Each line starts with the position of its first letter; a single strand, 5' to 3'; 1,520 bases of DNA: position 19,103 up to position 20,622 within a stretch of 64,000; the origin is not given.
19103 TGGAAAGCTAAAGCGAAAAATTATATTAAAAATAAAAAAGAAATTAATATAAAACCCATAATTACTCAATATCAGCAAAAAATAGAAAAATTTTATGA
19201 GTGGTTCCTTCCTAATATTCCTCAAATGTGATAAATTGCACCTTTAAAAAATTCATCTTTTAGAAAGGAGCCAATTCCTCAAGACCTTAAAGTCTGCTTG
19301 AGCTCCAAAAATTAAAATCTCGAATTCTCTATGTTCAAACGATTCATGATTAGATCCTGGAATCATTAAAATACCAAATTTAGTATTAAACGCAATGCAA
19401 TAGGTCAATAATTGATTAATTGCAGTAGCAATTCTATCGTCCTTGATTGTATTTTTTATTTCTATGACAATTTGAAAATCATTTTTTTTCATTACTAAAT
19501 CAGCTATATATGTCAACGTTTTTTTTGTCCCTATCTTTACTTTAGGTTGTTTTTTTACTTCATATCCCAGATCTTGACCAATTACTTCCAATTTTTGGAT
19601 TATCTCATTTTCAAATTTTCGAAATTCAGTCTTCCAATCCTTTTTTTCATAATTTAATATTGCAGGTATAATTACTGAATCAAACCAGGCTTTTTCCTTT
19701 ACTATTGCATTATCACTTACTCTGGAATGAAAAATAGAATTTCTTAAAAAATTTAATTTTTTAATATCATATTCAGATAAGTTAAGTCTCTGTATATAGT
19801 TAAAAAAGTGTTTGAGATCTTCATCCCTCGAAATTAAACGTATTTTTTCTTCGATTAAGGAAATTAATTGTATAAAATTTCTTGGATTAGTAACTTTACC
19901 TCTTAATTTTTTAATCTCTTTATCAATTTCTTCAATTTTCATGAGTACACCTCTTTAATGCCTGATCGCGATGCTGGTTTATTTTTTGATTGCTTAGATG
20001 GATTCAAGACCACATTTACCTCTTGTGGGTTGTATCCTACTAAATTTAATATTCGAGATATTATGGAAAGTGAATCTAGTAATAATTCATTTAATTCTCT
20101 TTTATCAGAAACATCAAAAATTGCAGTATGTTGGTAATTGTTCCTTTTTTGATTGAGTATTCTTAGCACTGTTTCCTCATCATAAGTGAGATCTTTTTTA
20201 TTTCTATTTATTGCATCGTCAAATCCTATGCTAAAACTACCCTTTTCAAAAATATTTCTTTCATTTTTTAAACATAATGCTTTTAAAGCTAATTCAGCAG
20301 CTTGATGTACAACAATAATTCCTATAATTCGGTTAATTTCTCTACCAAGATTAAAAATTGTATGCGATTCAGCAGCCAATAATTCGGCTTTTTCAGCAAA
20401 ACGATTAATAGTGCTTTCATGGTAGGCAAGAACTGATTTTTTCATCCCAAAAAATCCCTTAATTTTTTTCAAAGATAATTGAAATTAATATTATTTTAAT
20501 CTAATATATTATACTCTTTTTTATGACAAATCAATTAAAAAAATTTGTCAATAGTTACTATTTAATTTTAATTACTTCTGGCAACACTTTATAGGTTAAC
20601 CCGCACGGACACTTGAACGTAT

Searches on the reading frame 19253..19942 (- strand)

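Call 58: search_protein_families(library=pfam, proteins=[window:19253-19942:-], max_evalue=0.01)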
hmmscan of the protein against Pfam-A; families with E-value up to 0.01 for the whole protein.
window:19253-19942:- (229 aa): 2 families
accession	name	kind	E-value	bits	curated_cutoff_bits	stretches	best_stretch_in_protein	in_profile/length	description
PF13366.12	PDDEXK_3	-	0.0013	19.5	22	1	124-193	37-104/117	PD-(D/E)XK nuclease superfamily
PF18743.7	AHJR-like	-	0.0045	17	26.1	1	106-166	4-64/123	REase_AHJR-like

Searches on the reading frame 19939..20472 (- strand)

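Call 58: search_protein_families(library=pfam, proteins=[window:19939-20472:-], max_evalue=0.01)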
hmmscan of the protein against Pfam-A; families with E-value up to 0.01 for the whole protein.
window:19939-20472:- (177 aa): 1 family
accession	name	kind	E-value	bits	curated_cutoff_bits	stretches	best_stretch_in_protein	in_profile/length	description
PF05168.19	HEPN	-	0.0012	19.4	22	1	55-138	31-111/117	HEPN domain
